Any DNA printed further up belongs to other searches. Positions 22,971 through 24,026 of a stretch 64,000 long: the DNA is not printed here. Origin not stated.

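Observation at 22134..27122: XoxF-type (lanthanide-signature) methanol dehydrogenase cassette with coupled pentapeptide-repeat and beta-propeller partners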

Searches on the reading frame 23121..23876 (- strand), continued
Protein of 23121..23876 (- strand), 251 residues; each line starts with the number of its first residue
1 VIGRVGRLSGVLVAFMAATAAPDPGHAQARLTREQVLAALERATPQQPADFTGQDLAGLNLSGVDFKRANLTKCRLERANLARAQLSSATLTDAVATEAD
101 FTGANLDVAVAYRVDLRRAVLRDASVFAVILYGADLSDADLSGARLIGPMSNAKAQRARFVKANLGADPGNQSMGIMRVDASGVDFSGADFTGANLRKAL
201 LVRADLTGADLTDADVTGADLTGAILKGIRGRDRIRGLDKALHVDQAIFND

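Call 29: search_protein_families(library=ncbifam, proteins=[P0009, L003:8793-9989:+, L003:11247-12206:+, L089:6375-6989:+, L089:7019-7798:+], max_evalue=0.001)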
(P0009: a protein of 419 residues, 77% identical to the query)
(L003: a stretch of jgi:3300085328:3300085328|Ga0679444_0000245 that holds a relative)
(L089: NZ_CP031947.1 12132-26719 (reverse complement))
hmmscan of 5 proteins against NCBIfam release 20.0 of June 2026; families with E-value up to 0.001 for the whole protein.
P0009 (419 aa): 17 families
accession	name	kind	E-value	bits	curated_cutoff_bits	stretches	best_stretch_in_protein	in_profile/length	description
NF047416.1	penta_HetL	equivalog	1.3e-27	96.7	260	1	217-382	53-216/218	heterocyst differentiation pentapeptide repeat protein HetL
NF052603.1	penta_Alr5209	equivalog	8e-24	83.9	125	3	257-333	18-95/113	Alr5209 family pentapeptide repeat protein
NF011743.0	PRK15196.1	equivalog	9.7e-22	77.3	354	2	230-397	150-317/350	type III secretion system effector PipB2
NF011744.0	PRK15197.1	equivalog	1.5e-21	76.9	274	2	215-313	162-260/291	SPI-2 type III secretion system effector PipB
NF000420.1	penta_rpt_QnrB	exception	8e-14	52.1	460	1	214-397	25-199/214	QnrB family quinolone resistance pentapeptide repeat protein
NF033375.2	penta_rpt_QnrE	exception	1.7e-13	51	480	1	216-397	27-199/214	QnrE family quinolone resistance pentapeptide repeat protein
NF033086.2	penta_rpt_Qnr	equivalog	1.4e-11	44.6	240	1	218-397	6-181/211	Qnr family pentapeptide repeat protein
NF012152.0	penta_rpt_QnrC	exception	2.2e-10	40.9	500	1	222-400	6-190/221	QnrC family quinolone resistance pentapeptide repeat protein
NF000071.4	penta_rpt_QnrA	exception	3.5e-09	36.8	450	1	207-299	67-159/218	QnrA family quinolone resistance pentapeptide repeat protein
NF000349.1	mfpA_AE000516.2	equivalog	5.7e-09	36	360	1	216-294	86-164/183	pentapeptide repeat protein MfpA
NF000421.1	penta_rpt_QnrVC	exception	1.5e-08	34.8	460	1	217-397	11-187/218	QnrVC family quinolone resistance pentapeptide repeat protein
NF000139.2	penta_rpt_QnrD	exception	2.8e-08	34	425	1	259-400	45-187/214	QnrD family quinolone resistance pentapeptide repeat protein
NF038182.1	penta_rpt_SmQnr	exception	1.2e-07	31.7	460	0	239-334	87-183/215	SmQnr family pentapeptide repeat protein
NF012151.0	penta_rpt_QnrAS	exception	1.4e-07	31.8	490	1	218-334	12-125/218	QnrAS family quinolone resistance pentapeptide repeat protein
NF000056.3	penta_rpt_QnrS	exception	2e-07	30.9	460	0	218-310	78-160/218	QnrS family quinolone resistance pentapeptide repeat protein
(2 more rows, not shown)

L003:8793-9989:+ (398 aa): 6 families
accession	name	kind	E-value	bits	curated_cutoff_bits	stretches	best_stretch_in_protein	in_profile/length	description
TIGR03871.1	ABC_peri_MoxJ_2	subfamily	2.6e-82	275.9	212.15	1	34-271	2-232/232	quinoprotein dehydrogenase-associated putative ABC transporter substrate-binding protein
TIGR03870.1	ABC_MoxJ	equivalog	2e-41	142.1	258.1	1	34-271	2-246/246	methanol oxidation system protein MoxJ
TIGR00782.1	ccoP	equivalog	1.1e-08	34.7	179.95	1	299-382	201-284/285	cytochrome-c oxidase, cbb3-type subunit III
TIGR03874.1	4cys_cytochr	equivalog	6.4e-08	32.5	161.75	1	299-394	31-130/143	c-type cytochrome, methanol metabolism-related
TIGR04494.1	c550_PedF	equivalog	7.9e-07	29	122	1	306-380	56-131/133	cytochrome c-550 PedF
NF050122.1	bc1_QcrC_actin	exception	5.4e-05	22.6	200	1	297-384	37-122/253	cytochrome bc1 complex diheme cytochrome c subunit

L003:11247-12206:+ (319 aa): 18 families
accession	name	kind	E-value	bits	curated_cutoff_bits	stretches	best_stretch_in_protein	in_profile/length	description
TIGR03866.1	PQQ_ABC_repeats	subfamily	8.3e-78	261.6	287.3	1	23-316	9-307/310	PQQ-dependent catabolism-associated beta-propeller protein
TIGR02276.1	beta_rpt_yvtn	repeat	1.4e-58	194.6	27.85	6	277-317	1-41/42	beta-propeller repeat protein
NF052340.1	hydrazine_beta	equivalog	2.6e-46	158.4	560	4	227-315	34-122/372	hydrazine synthase subunit beta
NF052342.1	hydrazine_BC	exception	1.7e-35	122.4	1250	4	227-315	40-128/690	hydrazine synthase subunit beta-gamma fusion subunit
NF052460.1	L-NosZ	equivalog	5.1e-35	120.9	700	1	63-288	51-278/480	clade III lactonase-type nitrous-oxide reductase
NF052280.1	7_blade_YncE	equivalog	2.7e-26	92.2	400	3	144-243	221-316/338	7-bladed beta-propeller protein YncE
TIGR03907.1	QH_beta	equivalog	3.7e-18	65.8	223.2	2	76-158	10-100/338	quinohemoprotein amine dehydrogenase subunit beta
NF048007.1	MmpL3Stblzr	equivalog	3.8e-15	55.9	600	3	29-160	197-329/366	MmpL3/TtfA transport complex stabilizer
NF038117.1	choice_anch_I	subfamily_domain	4.2e-15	55.6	300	1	136-180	172-216/458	choice-of-anchor I family protein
NF008258.1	PRK11028.1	equivalog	8.4e-07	28.4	370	1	26-312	4-323/330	6-phosphogluconolactonase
NF053768.1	CIS12_fam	equivalog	7e-06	25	860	1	90-244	37-186/715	CIS12 family contractile injection system protein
NF041516.1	PA2928_fam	subfamily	1.2e-05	24.9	70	0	118-175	68-125/376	PA2928 family protein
TIGR02658.1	TTQ_MADH_Hv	equivalog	2.4e-05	23.3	454.45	0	123-186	289-354/358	methylamine dehydrogenase (amicyanin) large subunit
TIGR04244.1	nitrous_NosZ_RR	equivalog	2.7e-05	22.9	625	0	250-298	294-345/627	TAT-dependent nitrous-oxide reductase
NF038015.2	AztD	exception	3.7e-05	22.6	400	0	149-186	314-351/356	zinc metallochaperone AztD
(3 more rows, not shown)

L089:6375-6989:+ (204 aa): 0 families

L089:7019-7798:+ (259 aa): 17 families
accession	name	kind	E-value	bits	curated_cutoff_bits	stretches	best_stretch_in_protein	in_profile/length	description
NF052603.1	penta_Alr5209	equivalog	1e-25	90.1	125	2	55-134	18-97/113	Alr5209 family pentapeptide repeat protein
NF047416.1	penta_HetL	equivalog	3.6e-25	88.7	260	2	95-237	48-203/218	heterocyst differentiation pentapeptide repeat protein HetL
NF011744.0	PRK15197.1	equivalog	3.1e-18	65.9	274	2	53-142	177-268/291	SPI-2 type III secretion system effector PipB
NF038182.1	penta_rpt_SmQnr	exception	3.2e-12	46.7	460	2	151-240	92-180/215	SmQnr family pentapeptide repeat protein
NF000071.4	penta_rpt_QnrA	exception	1.9e-11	44.2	450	1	122-240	59-184/218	QnrA family quinolone resistance pentapeptide repeat protein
NF011743.0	PRK15196.1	equivalog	3.5e-11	42.6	354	1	68-244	155-331/350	type III secretion system effector PipB2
NF033086.2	penta_rpt_Qnr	equivalog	3.9e-11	43.1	240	2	123-239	64-175/211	Qnr family pentapeptide repeat protein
NF000349.1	mfpA_AE000516.2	equivalog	9e-11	41.9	360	1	35-117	65-149/183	pentapeptide repeat protein MfpA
NF000420.1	penta_rpt_QnrB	exception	2.2e-10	40.9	460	1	152-240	92-179/214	QnrB family quinolone resistance pentapeptide repeat protein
NF033375.2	penta_rpt_QnrE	exception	3.3e-09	37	480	1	72-240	20-179/214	QnrE family quinolone resistance pentapeptide repeat protein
NF000421.1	penta_rpt_QnrVC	exception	9.5e-09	35.5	460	0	187-235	54-102/218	QnrVC family quinolone resistance pentapeptide repeat protein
NF012152.0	penta_rpt_QnrC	exception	3.8e-08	33.6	500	1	65-186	77-198/221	QnrC family quinolone resistance pentapeptide repeat protein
NF000139.2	penta_rpt_QnrD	exception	1.4e-06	28.5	425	0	146-243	86-180/214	QnrD family quinolone resistance pentapeptide repeat protein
NF011904.1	PRK15377.1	subfamily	2e-06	26.5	500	0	53-137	17-102/606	type III secretion system effector HECT-type E3 ubiquitin transferase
NF000056.3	penta_rpt_QnrS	exception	2.3e-06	27.4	460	0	121-229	12-106/218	QnrS family quinolone resistance pentapeptide repeat protein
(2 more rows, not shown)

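Call 40: find_homologous_proteins(query=L089:7019-7798:+, max_evalue=1e-10)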
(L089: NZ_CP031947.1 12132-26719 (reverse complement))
Query L089:7019-7798:+ (259 aa): 1720 proteins with E <= 1e-10 among 8000 candidates; the best 120 are listed.
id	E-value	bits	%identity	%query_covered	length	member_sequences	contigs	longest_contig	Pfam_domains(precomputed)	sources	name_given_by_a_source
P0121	3.7e-128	444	83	100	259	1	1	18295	PF13576.13,PF13599.14,PF00805.29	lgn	-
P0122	8.4e-124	430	81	100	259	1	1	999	PF13576.13,PF13599.14,PF00805.29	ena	-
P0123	6.3e-123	427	81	100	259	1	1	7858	PF13576.13,PF13599.14,PF00805.29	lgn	-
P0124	6.4e-111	387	96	75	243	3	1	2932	PF13576.13,PF13599.14,PF00805.29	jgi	-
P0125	6.7e-104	364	71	98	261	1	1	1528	PF13576.13,PF13599.14,PF00805.29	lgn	-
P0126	9.1e-104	364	71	100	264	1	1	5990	PF13576.13,PF13599.14,PF00805.29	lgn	-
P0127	2.1e-103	363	70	98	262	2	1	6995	PF13576.13,PF13599.14,PF00805.29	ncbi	-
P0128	2.2e-103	363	70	99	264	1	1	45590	PF13576.13,PF13599.14,PF00805.29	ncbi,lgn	-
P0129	5.4e-101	355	69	97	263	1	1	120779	PF13576.13,PF13599.14,PF00805.29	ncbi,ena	-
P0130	9.5e-101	354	70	97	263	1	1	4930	PF13576.13,PF13599.14,PF00805.29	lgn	-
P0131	1.8e-97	343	69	93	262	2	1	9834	PF13576.13,PF13599.14,PF00805.29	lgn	-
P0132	5.7e-97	342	68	96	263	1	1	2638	PF13576.13,PF13599.14,PF00805.29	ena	-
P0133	1.8e-96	340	67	98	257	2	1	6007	PF13576.13,PF13599.14,PF00805.29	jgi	-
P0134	9.0e-94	331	72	91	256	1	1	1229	PF13576.13,PF13599.14,PF00805.29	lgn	-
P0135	1.9e-91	324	69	93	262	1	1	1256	PF13576.13,PF13599.14,PF00805.29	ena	-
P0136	1.8e-79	285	61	93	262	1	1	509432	PF13576.13,PF13599.14,PF00805.29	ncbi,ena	-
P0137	3.2e-78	280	59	94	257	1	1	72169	PF13576.13,PF13599.14,PF00805.29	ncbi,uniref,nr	ncbi:pentapeptide repeat-containing protein [Maritimibacter sp. 55A14]|uniref:pentapeptide repeat-co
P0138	4.2e-78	280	57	100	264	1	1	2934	PF13576.13,PF13599.14,PF00805.29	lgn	-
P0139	1.2e-76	275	60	97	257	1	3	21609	PF13576.13,PF13599.14,PF00805.29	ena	-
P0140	2.4e-76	274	57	100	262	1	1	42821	PF13576.13,PF13599.14,PF00805.29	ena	-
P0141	9.9e-76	272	62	95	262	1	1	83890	PF13576.13,PF13599.14,PF00805.29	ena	-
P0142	2.5e-72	261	58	95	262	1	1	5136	PF13576.13,PF13599.14,PF00805.29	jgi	jgi:uncharacterized protein YjbI with pentapeptide repeats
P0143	5.3e-71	257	56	98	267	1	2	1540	PF13576.13,PF13599.14,PF00805.29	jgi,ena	-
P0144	2.9e-70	254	69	70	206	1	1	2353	PF13576.13,PF13599.14,PF00805.29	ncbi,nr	ncbi:MAG TPA: pentapeptide repeat-containing protein, partial [Kiloniellaceae bacterium]|nr:pentapep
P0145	4.6e-70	254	57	93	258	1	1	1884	PF13576.13,PF13599.14,PF00805.29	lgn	-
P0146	1.4e-68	249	58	89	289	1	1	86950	PF13576.13,PF13599.14,PF00805.29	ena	-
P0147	5.8e-68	247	52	100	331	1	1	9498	PF13576.13,PF13599.14,PF00805.29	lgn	-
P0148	6.2e-68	247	54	100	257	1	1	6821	PF13576.13,PF13599.14,PF00805.29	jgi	jgi:uncharacterized protein YjbI with pentapeptide repeats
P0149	5.2e-67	244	55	94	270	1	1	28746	PF13576.13,PF13599.14,PF00805.29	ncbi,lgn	-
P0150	5.2e-66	241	52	98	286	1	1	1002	PF13576.13,PF13599.14,PF00805.29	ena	-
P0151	1.2e-65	239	53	94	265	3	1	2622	PF13576.13,PF13599.14,PF00805.29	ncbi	-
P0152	3.1e-64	235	50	100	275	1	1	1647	PF13576.13,PF13599.14,PF00805.29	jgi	jgi:uncharacterized protein YjbI with pentapeptide repeats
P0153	4.2e-64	234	52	100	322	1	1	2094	PF13576.13,PF13599.14,PF00805.29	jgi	jgi:BTB/POZ domain-containing protein KCTD9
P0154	1.0e-63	233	51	95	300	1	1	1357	PF13576.13,PF13599.14,PF00805.29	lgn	-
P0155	1.3e-63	233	54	96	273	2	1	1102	PF13576.13,PF13599.14,PF00805.29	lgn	-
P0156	1.3e-63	233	52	93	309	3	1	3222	PF13576.13,PF13599.14,PF00805.29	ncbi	ncbi:MAG: pentapeptide repeat-containing protein [Gammaproteobacteria bacterium]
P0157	1.8e-63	232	51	98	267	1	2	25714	PF13576.13,PF13599.14,PF00805.29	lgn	-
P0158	7.4e-63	230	52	99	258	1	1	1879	PF13576.13,PF13599.14,PF00805.29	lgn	-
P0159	1.5e-62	229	53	98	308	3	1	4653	PF13576.13,PF13599.14,PF00805.29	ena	-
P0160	1.5e-62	229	51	99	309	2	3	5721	PF13576.13,PF13599.14,PF00805.29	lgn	-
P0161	4.1e-61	224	52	97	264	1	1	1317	PF13576.13,PF13599.14,PF00805.29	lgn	-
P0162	5.5e-61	224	51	93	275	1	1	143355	PF13576.13,PF13599.14,PF00805.29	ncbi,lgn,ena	-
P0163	9.2e-61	223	51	99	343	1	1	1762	PF13576.13,PF13599.14,PF00805.29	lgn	-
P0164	1.2e-60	223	51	92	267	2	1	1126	PF13576.13,PF13599.14,PF00805.29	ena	-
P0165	1.7e-60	223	53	93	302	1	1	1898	PF13576.13,PF13599.14,PF00805.29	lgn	-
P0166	3.5e-58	215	51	93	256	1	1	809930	PF13576.13,PF13599.14,PF00805.29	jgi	jgi:uncharacterized protein YjbI with pentapeptide repeats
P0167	5.3e-58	214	53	93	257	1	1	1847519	PF13576.13,PF13599.14,PF00805.29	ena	-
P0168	2.5e-57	212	47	99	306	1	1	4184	PF13576.13,PF13599.14,PF00805.29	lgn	-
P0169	5.4e-57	211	51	93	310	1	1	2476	PF13576.13,PF13599.14,PF00805.29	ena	-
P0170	1.2e-56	210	52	95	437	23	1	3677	PF13576.13,PF13599.14,PF00805.29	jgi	jgi:uncharacterized protein YjbI with pentapeptide repeats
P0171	2.7e-56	209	48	96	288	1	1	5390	PF13576.13,PF13599.14,PF00805.29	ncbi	-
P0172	4.7e-56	208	48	98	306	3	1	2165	PF13576.13,PF13599.14,PF00805.29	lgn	-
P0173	5.1e-56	208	50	100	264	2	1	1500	PF13576.13,PF13599.14,PF00805.29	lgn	-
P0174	6.9e-56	207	51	93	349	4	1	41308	PF13576.13,PF13599.14,PF00805.29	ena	-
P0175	5.6e-55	204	49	96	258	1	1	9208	PF13576.13,PF13599.14,PF00805.29,PF25296.2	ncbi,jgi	-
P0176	8.9e-55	204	50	90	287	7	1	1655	PF13576.13,PF13599.14,PF00805.29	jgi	jgi:uncharacterized protein YjbI with pentapeptide repeats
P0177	1.1e-54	203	50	92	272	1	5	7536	PF13576.13,PF13599.14,PF00805.29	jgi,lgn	jgi:uncharacterized protein YjbI with pentapeptide repeats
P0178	1.6e-54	203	47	99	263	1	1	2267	PF13576.13,PF13599.14,PF00805.29,PF25296.2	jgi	jgi:uncharacterized protein YjbI with pentapeptide repeats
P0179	3.2e-54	202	50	97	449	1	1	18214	PF13576.13,PF00005.34,PF13599.14,PF00805.29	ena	-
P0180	5.7e-54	201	49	98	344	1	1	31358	PF13576.13,PF13599.14,PF00805.29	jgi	jgi:uncharacterized protein YjbI with pentapeptide repeats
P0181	7.0e-54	201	46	99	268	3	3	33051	PF13576.13,PF13599.14,PF00805.29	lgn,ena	-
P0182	1.3e-53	200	47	98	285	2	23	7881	PF13576.13,PF13599.14,PF00805.29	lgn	-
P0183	1.9e-53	199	48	95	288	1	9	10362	PF13576.13,PF13599.14,PF00805.29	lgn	-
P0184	3.2e-53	199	48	99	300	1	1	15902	PF13576.13,PF13599.14,PF00805.29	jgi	jgi:uncharacterized protein YjbI with pentapeptide repeats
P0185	3.8e-53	198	46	96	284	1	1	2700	PF13576.13,PF13599.14,PF00805.29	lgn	-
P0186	3.9e-53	198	49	95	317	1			PF13576.13,PF13599.14,PF00805.29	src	-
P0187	6.4e-53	198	52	90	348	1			PF13576.13,PF13599.14,PF00805.29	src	-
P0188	2.0e-52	196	49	97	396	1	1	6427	PF13576.13,PF13599.14,PF00805.29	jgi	-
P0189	4.2e-52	195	42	98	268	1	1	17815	PF13576.13,PF13599.14,PF00805.29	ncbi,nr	ncbi:MAG TPA: pentapeptide repeat-containing protein [Hyphomicrobium sp.]|nr:pentapeptide repeat-con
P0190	5.5e-52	195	46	99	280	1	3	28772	PF13576.13,PF13599.14,PF00805.29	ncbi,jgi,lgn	-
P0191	5.7e-52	195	48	98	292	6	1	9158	PF13576.13,PF13599.14,PF00805.29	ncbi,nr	ncbi:MAG: hypothetical protein CL626_09520 [Aurantimonas sp.]|nr:hypothetical protein [Aurantimonas 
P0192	7.0e-52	194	50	94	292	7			PF13576.13,PF13599.14,PF00805.29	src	-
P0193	8.0e-52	194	46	99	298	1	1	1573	PF13576.13,PF13599.14,PF00805.29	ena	-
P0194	2.3e-51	193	57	72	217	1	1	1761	PF13576.13,PF13599.14,PF00805.29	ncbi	-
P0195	2.6e-51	192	45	98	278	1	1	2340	PF13576.13,PF13599.14,PF00805.29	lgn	-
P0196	8.1e-51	191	44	100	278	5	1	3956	PF13576.13,PF13599.14,PF00805.29,PF25296.2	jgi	jgi:uncharacterized protein YjbI with pentapeptide repeats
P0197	9.5e-51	191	44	98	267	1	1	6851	PF13576.13,PF13599.14,PF00805.29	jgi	jgi:BTB/POZ domain-containing protein KCTD9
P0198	9.7e-51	191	46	90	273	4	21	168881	PF13576.13,PF13599.14,PF00805.29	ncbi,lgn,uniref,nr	ncbi:MAG: pentapeptide repeat-containing protein [Hyphomicrobium sp.]|uniref:pentapeptide repeat-con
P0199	9.7e-51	191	44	97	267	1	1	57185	PF13576.13,PF13599.14,PF00805.29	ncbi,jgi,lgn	-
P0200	1.0e-50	191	46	93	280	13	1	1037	PF13576.13,PF13599.14,PF00805.29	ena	-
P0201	2.8e-50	189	45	90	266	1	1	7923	PF13576.13,PF13599.14,PF00805.29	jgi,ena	-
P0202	8.6e-50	187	44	88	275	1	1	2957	PF13576.13,PF13599.14,PF00805.29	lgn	-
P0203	1.1e-49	187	47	98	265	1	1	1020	PF13576.13,PF13599.14,PF00805.29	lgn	-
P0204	1.2e-49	187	43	96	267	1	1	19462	PF13576.13,PF13599.14,PF00805.29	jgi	-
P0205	2.3e-49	186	45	97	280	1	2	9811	PF13576.13,PF13599.14,PF00805.29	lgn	-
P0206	2.5e-49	186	48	93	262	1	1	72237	PF13576.13,PF13599.14,PF00805.29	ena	-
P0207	1.2e-48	184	43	98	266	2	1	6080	PF13576.13,PF13599.14,PF00805.29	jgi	jgi:BTB/POZ domain-containing protein KCTD9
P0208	1.4e-48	183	43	95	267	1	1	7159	PF13576.13,PF13599.14,PF00805.29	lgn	-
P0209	1.8e-48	183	44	94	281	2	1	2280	PF13576.13,PF13599.14,PF00805.29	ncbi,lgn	-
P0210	2.2e-48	183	47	93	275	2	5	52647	PF13576.13,PF13599.14,PF00805.29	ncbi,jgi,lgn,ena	-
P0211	2.3e-48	183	45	95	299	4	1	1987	PF13576.13,PF13599.14,PF00805.29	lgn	-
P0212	2.4e-48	183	46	96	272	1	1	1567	PF13576.13,PF13599.14,PF00805.29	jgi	jgi:uncharacterized protein YjbI with pentapeptide repeats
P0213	3.0e-48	182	43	100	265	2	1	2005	PF13576.13,PF13599.14,PF00805.29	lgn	-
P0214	3.4e-48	182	49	87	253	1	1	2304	PF13576.13,PF13599.14,PF00805.29,PF25296.2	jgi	jgi:uncharacterized protein YjbI with pentapeptide repeats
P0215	4.7e-48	182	46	98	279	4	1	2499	PF13576.13,PF13599.14,PF00805.29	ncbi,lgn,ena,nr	ncbi:MAG TPA: pentapeptide repeat-containing protein [Methylocystis sp.]|nr:pentapeptide repeat-cont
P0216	5.3e-48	182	46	96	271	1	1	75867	PF13576.13,PF13599.14,PF00805.29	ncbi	-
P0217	7.8e-48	181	42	100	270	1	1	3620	PF13576.13,PF13599.14,PF00805.29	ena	-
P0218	1.9e-47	180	45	98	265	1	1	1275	PF13576.13,PF13599.14,PF00805.29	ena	-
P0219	2.9e-47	179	41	100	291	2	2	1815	PF13576.13,PF13599.14,PF00805.29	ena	-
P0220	3.1e-47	179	41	96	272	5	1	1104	PF13576.13,PF13599.14,PF00805.29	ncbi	-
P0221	4.0e-47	179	44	97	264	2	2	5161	PF13576.13,PF13599.14,PF00805.29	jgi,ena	-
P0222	4.2e-47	179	42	93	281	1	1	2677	PF13576.13,PF13599.14,PF00805.29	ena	-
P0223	6.5e-47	178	45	98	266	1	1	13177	PF13576.13,PF13599.14,PF00805.29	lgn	-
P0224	6.8e-47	178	44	97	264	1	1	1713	PF13576.13,PF13599.14,PF00805.29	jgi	jgi:uncharacterized protein YjbI with pentapeptide repeats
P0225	7.4e-47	178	44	91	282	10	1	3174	PF13576.13,PF13599.14,PF00805.29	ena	-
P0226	7.7e-47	178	44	97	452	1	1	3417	PF13576.13,PF00581.26,PF13599.14,PF00805.29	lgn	-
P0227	1.1e-46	177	42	99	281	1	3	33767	PF13576.13,PF13599.14,PF00805.29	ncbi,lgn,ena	-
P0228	1.3e-46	177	45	99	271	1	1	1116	PF13576.13,PF13599.14,PF00805.29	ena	-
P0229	1.7e-46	177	43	97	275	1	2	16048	PF13576.13,PF13599.14,PF00805.29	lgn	-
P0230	1.8e-46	177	45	99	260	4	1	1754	PF13576.13,PF13599.14,PF00805.29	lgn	-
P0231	1.9e-46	177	45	99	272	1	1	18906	PF13576.13,PF13599.14,PF00805.29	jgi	jgi:uncharacterized protein YjbI with pentapeptide repeats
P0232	2.8e-46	176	44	91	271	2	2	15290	PF13576.13,PF13599.14,PF00805.29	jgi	jgi:uncharacterized protein YjbI with pentapeptide repeats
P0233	4.1e-46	175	46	87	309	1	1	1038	PF13576.13,PF13599.14,PF00805.29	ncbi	-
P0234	8.2e-46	174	44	96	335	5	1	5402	PF13576.13,PF13599.14,PF00805.29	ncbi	ncbi:MAG: pentapeptide repeat-containing protein, partial [Pseudolabrys sp.]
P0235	9.5e-46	174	48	80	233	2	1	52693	PF13576.13,PF13599.14,PF00805.29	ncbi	-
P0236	1.1e-45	174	41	97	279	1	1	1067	PF13576.13,PF13599.14,PF00805.29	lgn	-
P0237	1.4e-45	174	45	95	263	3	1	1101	PF13576.13,PF13599.14,PF00805.29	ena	-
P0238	1.5e-45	174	46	94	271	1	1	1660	PF13576.13,PF13599.14,PF00805.29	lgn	-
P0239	2.1e-45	173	41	99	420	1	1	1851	PF13576.13,PF00581.26,PF13599.14,PF00805.29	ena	-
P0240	2.8e-45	173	45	94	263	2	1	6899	PF13576.13,PF13599.14,PF00805.29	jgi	-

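Call 41: find_encoding_contigs(protein=P0198, flank=9000, max_places=1)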
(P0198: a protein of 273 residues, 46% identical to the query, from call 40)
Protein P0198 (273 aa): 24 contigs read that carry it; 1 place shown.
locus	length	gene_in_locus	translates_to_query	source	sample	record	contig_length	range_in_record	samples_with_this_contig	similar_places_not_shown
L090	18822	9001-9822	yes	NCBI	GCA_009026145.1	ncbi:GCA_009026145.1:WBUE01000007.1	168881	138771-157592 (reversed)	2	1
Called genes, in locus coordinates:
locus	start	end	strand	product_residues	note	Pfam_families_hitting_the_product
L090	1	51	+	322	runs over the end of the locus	PF00753:Lactamase_B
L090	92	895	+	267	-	PF13501:SoxY, PF08770:SoxZ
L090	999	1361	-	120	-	-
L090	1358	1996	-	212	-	-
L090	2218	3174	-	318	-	-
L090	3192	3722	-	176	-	PF10604:Polyketide_cyc2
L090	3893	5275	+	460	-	-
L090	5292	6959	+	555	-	PF01979:Amidohydro_1 (faint), PF07969:Amidohydro_3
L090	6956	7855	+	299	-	PF01913:FTR, PF02741:FTR_C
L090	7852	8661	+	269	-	PF01493:GXGXG (faint)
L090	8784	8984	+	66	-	-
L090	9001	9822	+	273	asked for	PF13576:Pentapeptide_3 (faint), PF13599:Pentapeptide_4 (weak), PF00805:Pentapeptide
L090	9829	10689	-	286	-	PF06707:DUF1194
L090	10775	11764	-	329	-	PF03372:Exo_endo_phos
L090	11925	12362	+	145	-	PF00582:Usp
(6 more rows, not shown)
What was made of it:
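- A Hyphomicrobium locus carrying SoxYZ, a metallo-beta-lactamase-type hydrolase (MBL) and fhc genes (call 41).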
